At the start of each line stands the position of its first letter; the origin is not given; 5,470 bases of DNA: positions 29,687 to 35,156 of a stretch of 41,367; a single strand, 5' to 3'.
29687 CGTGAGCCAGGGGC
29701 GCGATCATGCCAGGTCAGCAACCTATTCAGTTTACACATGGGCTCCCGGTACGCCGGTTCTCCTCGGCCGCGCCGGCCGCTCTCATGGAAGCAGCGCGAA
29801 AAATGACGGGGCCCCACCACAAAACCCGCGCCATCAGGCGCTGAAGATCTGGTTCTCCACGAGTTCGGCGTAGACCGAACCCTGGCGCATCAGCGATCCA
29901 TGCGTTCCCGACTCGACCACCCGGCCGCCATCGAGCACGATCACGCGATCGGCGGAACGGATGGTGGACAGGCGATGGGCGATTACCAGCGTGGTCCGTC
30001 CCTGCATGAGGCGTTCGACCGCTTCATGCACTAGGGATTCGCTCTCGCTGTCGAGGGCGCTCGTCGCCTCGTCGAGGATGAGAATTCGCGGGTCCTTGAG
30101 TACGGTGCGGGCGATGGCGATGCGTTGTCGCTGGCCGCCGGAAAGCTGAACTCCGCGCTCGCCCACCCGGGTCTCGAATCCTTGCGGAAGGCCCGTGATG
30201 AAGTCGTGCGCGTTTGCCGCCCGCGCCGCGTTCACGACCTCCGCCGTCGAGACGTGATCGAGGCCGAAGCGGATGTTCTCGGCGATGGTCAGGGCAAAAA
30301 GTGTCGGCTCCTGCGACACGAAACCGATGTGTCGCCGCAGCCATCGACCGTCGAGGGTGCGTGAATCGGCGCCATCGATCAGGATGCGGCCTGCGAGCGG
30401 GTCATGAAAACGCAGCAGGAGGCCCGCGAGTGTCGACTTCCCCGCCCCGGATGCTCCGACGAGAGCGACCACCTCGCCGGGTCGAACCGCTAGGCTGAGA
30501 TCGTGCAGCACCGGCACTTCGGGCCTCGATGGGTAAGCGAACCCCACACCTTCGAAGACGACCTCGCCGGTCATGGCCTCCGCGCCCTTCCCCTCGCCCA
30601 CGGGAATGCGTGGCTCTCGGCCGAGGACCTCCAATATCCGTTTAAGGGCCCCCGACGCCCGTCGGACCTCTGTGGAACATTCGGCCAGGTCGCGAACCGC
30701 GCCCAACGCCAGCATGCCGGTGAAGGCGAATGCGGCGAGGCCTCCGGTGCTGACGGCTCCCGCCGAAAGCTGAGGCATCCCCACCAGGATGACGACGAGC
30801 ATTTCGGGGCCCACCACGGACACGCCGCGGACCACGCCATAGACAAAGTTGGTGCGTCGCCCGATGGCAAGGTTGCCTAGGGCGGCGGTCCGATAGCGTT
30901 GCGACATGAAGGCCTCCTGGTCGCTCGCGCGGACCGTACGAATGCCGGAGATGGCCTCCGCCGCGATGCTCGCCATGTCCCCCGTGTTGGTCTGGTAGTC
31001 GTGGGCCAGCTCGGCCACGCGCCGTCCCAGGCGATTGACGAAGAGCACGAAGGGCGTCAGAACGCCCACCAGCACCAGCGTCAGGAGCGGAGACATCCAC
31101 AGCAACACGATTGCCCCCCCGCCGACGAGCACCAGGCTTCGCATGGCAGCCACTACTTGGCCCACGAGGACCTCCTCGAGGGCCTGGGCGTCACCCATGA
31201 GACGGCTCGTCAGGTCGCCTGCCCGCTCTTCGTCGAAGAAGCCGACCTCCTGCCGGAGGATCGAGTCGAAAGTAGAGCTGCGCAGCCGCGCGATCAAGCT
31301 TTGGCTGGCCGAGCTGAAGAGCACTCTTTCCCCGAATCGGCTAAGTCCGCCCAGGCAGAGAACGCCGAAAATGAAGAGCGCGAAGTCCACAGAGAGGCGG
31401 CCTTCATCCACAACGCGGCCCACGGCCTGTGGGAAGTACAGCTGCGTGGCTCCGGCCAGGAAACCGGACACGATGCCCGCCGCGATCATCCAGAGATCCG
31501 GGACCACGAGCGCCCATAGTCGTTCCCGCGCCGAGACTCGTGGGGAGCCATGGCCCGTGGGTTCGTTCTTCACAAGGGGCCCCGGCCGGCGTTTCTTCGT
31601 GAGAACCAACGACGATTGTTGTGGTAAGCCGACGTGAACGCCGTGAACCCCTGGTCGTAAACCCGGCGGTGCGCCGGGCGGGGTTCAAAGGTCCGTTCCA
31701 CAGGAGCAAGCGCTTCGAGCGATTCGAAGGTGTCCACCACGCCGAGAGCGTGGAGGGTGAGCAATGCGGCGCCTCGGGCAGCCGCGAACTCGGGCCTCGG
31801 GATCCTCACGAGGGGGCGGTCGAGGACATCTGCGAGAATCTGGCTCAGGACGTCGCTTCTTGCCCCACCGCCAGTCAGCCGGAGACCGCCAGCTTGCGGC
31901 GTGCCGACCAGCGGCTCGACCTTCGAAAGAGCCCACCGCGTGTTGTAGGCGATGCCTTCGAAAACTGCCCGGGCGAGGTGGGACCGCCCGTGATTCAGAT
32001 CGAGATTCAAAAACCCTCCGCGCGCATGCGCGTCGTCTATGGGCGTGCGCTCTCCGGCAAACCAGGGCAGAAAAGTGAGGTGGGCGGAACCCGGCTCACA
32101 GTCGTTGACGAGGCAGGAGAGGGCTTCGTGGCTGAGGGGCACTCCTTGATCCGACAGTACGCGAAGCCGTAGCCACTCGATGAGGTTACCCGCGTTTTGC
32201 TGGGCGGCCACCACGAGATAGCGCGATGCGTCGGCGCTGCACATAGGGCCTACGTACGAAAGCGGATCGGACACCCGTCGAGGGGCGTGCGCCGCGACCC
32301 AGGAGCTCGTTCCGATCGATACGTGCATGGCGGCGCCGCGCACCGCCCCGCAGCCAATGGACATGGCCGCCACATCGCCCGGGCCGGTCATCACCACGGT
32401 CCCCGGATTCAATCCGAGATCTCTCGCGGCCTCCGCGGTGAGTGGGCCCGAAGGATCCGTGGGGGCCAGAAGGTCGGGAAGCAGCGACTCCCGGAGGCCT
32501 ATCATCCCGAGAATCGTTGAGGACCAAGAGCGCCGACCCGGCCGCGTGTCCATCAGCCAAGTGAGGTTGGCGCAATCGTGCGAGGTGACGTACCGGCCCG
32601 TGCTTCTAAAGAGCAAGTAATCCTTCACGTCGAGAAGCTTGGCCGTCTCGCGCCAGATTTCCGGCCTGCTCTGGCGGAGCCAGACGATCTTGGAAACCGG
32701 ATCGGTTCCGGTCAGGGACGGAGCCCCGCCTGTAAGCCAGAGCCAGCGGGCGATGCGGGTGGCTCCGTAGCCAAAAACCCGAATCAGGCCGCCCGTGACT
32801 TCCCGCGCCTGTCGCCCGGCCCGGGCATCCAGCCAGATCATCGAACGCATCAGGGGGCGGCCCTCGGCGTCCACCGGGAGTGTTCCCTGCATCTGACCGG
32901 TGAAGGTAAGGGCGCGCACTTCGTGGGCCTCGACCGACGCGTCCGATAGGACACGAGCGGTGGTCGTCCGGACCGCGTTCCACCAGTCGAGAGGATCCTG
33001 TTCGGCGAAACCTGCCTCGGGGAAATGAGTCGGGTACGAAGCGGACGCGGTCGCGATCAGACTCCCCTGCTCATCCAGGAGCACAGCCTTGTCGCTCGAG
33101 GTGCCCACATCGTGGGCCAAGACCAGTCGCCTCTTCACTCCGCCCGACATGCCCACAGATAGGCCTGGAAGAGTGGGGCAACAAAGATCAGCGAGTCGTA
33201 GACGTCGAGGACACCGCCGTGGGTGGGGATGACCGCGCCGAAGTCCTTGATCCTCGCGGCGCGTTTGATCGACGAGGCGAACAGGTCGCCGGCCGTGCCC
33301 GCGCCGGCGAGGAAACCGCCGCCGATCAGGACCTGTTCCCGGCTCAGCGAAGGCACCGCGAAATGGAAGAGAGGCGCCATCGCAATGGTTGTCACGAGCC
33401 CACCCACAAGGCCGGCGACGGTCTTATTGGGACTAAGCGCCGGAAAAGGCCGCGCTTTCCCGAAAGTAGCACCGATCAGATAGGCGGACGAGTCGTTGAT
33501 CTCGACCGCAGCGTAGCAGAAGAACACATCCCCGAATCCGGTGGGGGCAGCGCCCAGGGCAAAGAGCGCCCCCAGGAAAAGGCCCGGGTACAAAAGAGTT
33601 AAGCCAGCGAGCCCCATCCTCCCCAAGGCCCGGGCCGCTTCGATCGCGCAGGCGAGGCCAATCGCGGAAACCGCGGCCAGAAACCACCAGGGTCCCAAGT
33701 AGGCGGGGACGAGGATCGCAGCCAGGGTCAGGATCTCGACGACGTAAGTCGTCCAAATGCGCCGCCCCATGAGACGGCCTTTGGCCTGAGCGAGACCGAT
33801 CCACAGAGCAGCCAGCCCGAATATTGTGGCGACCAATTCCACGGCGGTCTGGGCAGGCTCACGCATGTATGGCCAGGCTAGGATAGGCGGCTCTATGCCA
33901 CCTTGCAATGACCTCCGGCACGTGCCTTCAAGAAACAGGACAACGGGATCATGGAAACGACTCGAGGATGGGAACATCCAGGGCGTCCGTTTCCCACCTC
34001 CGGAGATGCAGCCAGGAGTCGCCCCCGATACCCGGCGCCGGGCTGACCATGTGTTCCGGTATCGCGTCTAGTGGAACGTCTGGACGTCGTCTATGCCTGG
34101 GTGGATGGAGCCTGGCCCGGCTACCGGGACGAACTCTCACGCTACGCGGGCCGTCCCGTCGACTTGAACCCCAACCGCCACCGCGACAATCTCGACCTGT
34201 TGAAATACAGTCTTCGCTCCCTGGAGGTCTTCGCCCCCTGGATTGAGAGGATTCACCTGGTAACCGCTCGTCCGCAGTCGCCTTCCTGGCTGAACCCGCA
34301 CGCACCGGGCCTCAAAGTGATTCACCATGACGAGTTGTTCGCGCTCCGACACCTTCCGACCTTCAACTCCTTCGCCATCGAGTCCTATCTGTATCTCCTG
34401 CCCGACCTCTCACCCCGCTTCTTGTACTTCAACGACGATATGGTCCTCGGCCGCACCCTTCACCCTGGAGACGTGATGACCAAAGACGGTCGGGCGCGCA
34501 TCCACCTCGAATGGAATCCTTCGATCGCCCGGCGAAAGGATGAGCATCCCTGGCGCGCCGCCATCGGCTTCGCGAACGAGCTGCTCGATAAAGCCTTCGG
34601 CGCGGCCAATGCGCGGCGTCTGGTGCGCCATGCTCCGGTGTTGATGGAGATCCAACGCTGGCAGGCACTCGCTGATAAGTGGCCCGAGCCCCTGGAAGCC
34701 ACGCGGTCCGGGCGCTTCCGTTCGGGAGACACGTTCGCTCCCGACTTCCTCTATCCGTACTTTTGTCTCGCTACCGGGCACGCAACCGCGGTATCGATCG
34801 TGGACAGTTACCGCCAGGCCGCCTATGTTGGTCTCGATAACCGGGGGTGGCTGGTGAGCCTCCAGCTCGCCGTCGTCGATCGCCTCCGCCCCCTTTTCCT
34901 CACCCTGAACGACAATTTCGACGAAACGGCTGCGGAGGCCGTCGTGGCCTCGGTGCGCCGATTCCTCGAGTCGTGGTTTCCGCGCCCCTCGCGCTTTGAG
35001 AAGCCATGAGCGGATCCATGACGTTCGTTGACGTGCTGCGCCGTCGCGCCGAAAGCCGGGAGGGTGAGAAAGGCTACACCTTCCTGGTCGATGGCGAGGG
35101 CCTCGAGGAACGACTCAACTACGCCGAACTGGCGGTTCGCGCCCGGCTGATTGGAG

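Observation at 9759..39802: ~30-kb multi-operon locus joining a ceramide-type lipid core pathway to phospho/glyco head-group enzymes and two export machines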

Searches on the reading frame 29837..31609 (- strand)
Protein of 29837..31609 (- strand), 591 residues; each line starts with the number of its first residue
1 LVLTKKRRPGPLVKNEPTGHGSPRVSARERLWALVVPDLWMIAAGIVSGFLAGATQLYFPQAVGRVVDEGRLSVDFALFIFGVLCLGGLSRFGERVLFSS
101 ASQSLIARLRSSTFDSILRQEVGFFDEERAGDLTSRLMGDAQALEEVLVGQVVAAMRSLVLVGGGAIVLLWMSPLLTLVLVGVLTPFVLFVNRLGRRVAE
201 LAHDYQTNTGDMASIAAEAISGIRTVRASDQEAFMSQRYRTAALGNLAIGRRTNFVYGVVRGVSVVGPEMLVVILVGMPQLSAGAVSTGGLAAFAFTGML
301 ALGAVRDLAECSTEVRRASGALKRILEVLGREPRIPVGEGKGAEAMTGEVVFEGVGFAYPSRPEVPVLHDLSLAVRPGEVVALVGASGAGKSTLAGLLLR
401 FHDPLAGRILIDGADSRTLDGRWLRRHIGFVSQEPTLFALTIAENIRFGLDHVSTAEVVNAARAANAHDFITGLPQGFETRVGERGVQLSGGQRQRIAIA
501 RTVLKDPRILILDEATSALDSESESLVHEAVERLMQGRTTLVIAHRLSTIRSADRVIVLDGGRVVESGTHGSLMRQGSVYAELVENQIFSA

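Call 5: search_protein_families(library=pfam, proteins=[window:29837-31609:-], max_evalue=0.01)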
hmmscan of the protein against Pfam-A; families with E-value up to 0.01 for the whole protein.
window:29837-31609:- (591 aa): 7 families
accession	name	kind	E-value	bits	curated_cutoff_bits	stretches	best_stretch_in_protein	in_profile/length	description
PF00664.28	ABC_membrane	-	2.2e-36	126.4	28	1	44-294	7-263/274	ABC transporter transmembrane region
PF00005.33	ABC_tran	-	5.4e-34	118.2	25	1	368-517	1-137/137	ABC transporter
PF02463.25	SMC_N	-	2.6e-05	24.2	40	1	488-557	136-209/220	RecF/RecN/SMC N terminal domain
PF13401.12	AAA_22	-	0.00011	22.9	27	1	380-528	7-98/130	AAA domain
PF13191.12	AAA_16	-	0.00022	22.2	32.6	1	375-542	19-166/167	AAA ATPase domain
PF13481.12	AAA_25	-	0.0026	17.9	27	0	376-395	31-50/195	AAA domain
PF09818.15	ABC_ATPase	-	0.0072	15.8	23.2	0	461-532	131-209/283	P-loop domain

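Call 43: search_protein_families(library=ncbifam, proteins=[window:29837-31573:-], max_evalue=0.001)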
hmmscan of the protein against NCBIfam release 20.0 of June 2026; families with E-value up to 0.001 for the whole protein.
window:29837-31573:- (579 aa): 187 families (the best 25 are shown)
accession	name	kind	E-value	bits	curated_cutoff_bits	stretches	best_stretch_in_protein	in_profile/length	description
TIGR02204.1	MsbA_rel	hypoth_equivalog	1.1e-150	503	780.4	1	17-575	7-575/576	ABC transporter, permease/ATP-binding protein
TIGR00958.1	3a01208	subfamily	4.4e-144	481.4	874.6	1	18-572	151-711/711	antigen peptide transporter 2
TIGR02203.1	MsbA_lipidA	equivalog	6.3e-134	447.6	602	1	17-573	3-567/572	lipid A export permease/ATP-binding protein MsbA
NF045513.1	HepA_fam_ABC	equivalog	5.1e-122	408.3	725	1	66-564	100-598/610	heterocyst formation ABC transporter subunit HepA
NF052233.1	CphA_assoc_ABC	equivalog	3.8e-113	379.3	880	1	80-576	248-744/766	cyanophycin metabolism-associated ABC transporter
TIGR01846.1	type_I_sec_HlyB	subfamily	3.8e-107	359.3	725.55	1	83-575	200-692/694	type I secretion system permease/ATPase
NF008381.0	PRK11176.1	equivalog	2.3e-98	330.1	867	1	60-575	63-579/582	lipid A ABC transporter ATP-binding protein/permease MsbA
NF010178.0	PRK13657.1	equivalog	2.9e-98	329.8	733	1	39-577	30-572/588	glucan ABC transporter ATP-binding protein/ permease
TIGR03796.1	NHLM_micro_ABC1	equivalog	3.3e-95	319.8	853.3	1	90-572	222-709/710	NHLP family bacteriocin export ABC transporter peptidase/permease/ATPase subunit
TIGR03797.1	NHLM_micro_ABC2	equivalog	6.9e-93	312.4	709.4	1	93-576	207-686/686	NHLP bacteriocin export ABC transporter permease/ATPase subunit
TIGR03375.1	type_I_sec_LssB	subfamily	4.4e-89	299.6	693.1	1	31-563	156-690/696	type I secretion system permease/ATPase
TIGR02868.1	CydC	equivalog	1e-77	262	329.05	1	76-535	67-530/530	thiol reductant ABC exporter subunit CydC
TIGR02857.1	CydD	equivalog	1.1e-75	255.7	435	1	28-547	24-529/529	thiol reductant ABC exporter subunit CydD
TIGR01192.1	chvA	subfamily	1.3e-75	255.2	585.4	1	249-573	247-568/585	glucan export ABC transporter ATP-binding protein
NF000475.1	tet_ABC_46_B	exception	3.6e-73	247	1250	1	66-571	64-570/578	tetracycline efflux ABC transporter Tet(46) subunit B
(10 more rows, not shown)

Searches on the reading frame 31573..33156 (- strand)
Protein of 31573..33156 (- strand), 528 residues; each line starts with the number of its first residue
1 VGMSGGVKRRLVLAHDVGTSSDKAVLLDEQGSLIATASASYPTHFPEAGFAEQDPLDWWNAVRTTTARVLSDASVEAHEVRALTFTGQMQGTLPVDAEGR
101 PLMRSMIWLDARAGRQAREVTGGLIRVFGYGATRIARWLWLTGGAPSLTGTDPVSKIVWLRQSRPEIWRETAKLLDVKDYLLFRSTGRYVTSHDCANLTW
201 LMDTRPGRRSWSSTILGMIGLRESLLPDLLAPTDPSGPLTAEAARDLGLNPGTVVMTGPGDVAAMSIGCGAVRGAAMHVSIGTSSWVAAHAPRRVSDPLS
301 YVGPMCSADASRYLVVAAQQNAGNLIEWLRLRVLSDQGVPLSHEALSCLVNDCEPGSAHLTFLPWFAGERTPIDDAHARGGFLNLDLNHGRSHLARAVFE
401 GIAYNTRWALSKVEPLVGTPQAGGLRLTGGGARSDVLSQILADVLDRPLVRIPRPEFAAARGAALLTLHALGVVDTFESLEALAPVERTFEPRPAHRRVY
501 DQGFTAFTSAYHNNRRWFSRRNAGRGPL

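Call 5: search_protein_families(library=pfam, proteins=[window:31573-33156:-], max_evalue=0.01)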
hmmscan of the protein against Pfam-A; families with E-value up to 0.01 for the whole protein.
window:31573-33156:- (528 aa): 3 families
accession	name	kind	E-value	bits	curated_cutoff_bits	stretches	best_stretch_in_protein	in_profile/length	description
PF00370.27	FGGY_N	-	1.5e-41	143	28.8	1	12-268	2-245/245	FGGY family of carbohydrate kinases, N-terminal domain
PF02782.22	FGGY_C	-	6.4e-30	104.9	27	1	279-470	3-197/198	FGGY family of carbohydrate kinases, C-terminal domain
PF01869.26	BcrAD_BadFG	-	0.0011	19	31.5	0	16-87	4-71/271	BadF/BadG/BcrA/BcrD ATPase family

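Call 8: search_protein_families(library=ncbifam, proteins=[window:31573-33156:-], max_evalue=0.001)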
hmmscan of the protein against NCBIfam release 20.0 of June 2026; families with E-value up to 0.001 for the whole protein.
window:31573-33156:- (528 aa): 12 families
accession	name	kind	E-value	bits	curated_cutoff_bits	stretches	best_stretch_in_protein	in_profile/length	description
TIGR01312.1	XylB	equivalog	2.1e-93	313.5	380.25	1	16-511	4-480/481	xylulokinase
TIGR01314.1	gntK_FGGY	equivalog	1.1e-67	228.7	648.55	1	13-502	3-481/505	gluconokinase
NF011601.0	PRK15027.1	equivalog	5e-58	196.7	912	1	14-512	4-477/484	xylulokinase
TIGR01311.1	glycerol_kin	equivalog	1.5e-43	148.8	590.35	1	11-496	2-476/496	glycerol kinase GlpK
NF008187.0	PRK10939.1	equivalog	4.2e-43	147.8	528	1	11-516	5-505/521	autoinducer-2 kinase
NF000756.0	PRK00047.1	subfamily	1.9e-39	135.3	498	1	9-517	4-497/502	glycerol kinase GlpK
TIGR01315.1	5C_CHO_kinase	subfamily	1.8e-35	122.7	408.7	2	14-273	4-267/541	FGGY family pentulose kinase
NF003154.0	PRK04123.1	equivalog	3e-31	108.8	428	1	11-511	5-534/554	ribulokinase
TIGR02628.1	fuculo_kin_coli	equivalog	1.4e-27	96.8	470.9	1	12-492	3-464/465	L-fuculokinase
TIGR01234.1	L-ribulokinase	equivalog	2.1e-23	82.9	583.25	1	12-519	3-531/536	ribulokinase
NF007925.0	PRK10640.1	equivalog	3.9e-09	35.4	639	1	160-287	143-263/489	rhamnulokinase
TIGR02627.1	rhamnulo_kin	equivalog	5.5e-09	35.1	527.95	0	160-287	137-257/454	rhamnulokinase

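Call 77: search_solved_structures(query=window:31573-33138:-, max_evalue=1e-10)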
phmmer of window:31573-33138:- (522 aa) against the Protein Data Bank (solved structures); distinct sequences matched with E-value up to 1e-10: 39.
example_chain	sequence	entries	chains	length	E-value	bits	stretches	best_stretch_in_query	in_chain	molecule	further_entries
5vm1_A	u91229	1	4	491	9.3e-55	189.5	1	5-505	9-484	Xylulokinase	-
2itm_A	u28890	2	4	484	3e-53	184.6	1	8-495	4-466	Xylulose kinase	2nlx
3gbt_A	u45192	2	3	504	6.3e-53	183.5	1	3-501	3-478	Gluconate kinase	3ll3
3hz6_A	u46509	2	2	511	6.5e-49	170.2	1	7-489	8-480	Xylulokinase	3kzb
2zf5_O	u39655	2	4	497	1.7e-41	145.8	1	4-490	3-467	Glycerol kinase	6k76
6k78_B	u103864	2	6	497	3e-41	145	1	4-490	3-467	Glycerol kinase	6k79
6k78_A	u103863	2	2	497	3e-41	145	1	4-490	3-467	Glycerol kinase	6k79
3ifr_A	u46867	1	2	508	4.1e-39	137.9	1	4-518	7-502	Carbohydrate kinase, FGGY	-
5ya0_A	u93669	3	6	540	1.2e-28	103.4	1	6-506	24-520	Autoinducer-2 kinase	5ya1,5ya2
1bu6_O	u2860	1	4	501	1.6e-28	103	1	3-487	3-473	PROTEIN (GLYCEROL KINASE)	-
1bo5_O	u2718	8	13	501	1.6e-28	103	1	3-487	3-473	PROTEIN (GLYCEROL KINASE) | GLYCEROL KINASE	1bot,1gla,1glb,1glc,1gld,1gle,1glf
3h3n_X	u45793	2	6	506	1.7e-28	102.9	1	3-492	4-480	Glycerol kinase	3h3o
3flc_O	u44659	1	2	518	1.8e-28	102.8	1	3-492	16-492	Glycerol kinase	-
3ezw_A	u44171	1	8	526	2e-28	102.7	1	3-487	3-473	Glycerol kinase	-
3d7e_O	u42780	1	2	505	2e-28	102.6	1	3-492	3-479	Glycerol kinase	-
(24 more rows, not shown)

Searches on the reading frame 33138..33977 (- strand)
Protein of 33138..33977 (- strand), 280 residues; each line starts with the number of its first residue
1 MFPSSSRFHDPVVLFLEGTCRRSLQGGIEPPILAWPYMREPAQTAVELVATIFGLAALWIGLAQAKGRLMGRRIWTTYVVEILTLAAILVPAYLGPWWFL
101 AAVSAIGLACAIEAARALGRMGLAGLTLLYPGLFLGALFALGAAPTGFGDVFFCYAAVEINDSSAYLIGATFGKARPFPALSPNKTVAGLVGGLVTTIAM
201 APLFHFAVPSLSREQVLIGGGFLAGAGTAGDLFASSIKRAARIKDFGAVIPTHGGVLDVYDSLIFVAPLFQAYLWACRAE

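Call 5: search_protein_families(library=pfam, proteins=[window:33138-33977:-], max_evalue=0.01)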
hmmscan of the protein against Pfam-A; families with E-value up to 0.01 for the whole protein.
window:33138-33977:- (280 aa): 1 family
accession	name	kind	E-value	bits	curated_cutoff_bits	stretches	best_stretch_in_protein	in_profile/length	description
PF01148.25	CTP_transf_1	-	2.7e-43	149.1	24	1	66-275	47-262/264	Cytidylyltransferase family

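Call 8: search_protein_families(library=ncbifam, proteins=[window:33138-33977:-], max_evalue=0.001)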
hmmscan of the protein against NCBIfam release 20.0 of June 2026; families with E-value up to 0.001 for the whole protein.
window:33138-33977:- (280 aa): 1 family
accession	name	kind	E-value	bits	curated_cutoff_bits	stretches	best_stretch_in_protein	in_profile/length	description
NF008635.0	PRK11624.1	equivalog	8e-22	77.9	385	1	157-274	160-278/285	phosphatidate cytidylyltransferase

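Call 78: search_solved_structures(query=window:33138-33977:-, max_evalue=0.01, show_alignments=1)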
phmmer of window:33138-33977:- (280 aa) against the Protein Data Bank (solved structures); distinct sequences matched with E-value up to 0.01: 2.
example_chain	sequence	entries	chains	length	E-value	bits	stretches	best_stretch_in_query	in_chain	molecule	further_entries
4q2g_A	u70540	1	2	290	1.1e-16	64.4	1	124-270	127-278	Phosphatidate cytidylyltransferase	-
4q2e_A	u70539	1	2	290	5.4e-16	62.2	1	122-270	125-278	Phosphatidate cytidylyltransferase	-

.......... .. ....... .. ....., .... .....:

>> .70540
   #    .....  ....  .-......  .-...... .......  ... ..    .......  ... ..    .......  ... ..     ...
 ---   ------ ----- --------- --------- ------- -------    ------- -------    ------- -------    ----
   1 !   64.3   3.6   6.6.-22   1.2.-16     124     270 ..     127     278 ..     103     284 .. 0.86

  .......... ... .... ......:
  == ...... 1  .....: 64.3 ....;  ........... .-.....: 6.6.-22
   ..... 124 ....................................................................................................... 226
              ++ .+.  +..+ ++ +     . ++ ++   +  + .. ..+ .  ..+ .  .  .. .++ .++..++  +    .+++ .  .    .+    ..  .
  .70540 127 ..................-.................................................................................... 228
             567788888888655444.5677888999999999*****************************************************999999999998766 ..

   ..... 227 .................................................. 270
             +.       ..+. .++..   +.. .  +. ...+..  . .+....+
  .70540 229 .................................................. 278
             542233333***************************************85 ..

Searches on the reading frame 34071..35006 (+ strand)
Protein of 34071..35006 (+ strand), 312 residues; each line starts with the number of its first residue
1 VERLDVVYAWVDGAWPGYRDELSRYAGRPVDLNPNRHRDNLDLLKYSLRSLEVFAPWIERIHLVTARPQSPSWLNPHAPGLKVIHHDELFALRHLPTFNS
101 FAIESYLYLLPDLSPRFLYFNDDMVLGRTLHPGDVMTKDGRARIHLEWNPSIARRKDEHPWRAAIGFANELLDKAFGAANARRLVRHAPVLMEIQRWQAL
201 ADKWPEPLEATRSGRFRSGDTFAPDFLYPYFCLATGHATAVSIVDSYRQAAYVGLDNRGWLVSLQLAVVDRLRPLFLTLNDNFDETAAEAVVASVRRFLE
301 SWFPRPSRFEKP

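Call 6: search_protein_families(library=pfam, proteins=[window:34071-35006:+], max_evalue=0.01)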
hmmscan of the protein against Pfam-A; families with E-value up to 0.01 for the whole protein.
window:34071-35006:+ (312 aa): 4 families
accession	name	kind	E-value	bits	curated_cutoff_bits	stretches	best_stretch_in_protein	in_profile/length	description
PF11380.13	Stealth_CR2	-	3.6e-32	111.2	39.4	1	40-142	4-106/108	Stealth protein CR2, conserved region 2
PF17103.10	Stealth_CR4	-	3.9e-09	36.8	27.4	1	275-312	9-46/55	Stealth protein CR4, conserved region 4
PF17102.10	Stealth_CR3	-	1.8e-05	25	24.2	1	187-231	2-46/49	Stealth protein CR3, conserved region 3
PF17101.10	Stealth_CR1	-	0.0032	17.6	27.2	1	3-27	2-26/29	Stealth protein CR1, conserved region 1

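Call 43: search_protein_families(library=ncbifam, proteins=[window:34071-35006:+], max_evalue=0.001)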
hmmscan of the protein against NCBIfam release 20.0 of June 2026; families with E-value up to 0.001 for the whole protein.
window:34071-35006:+ (312 aa): 0 families
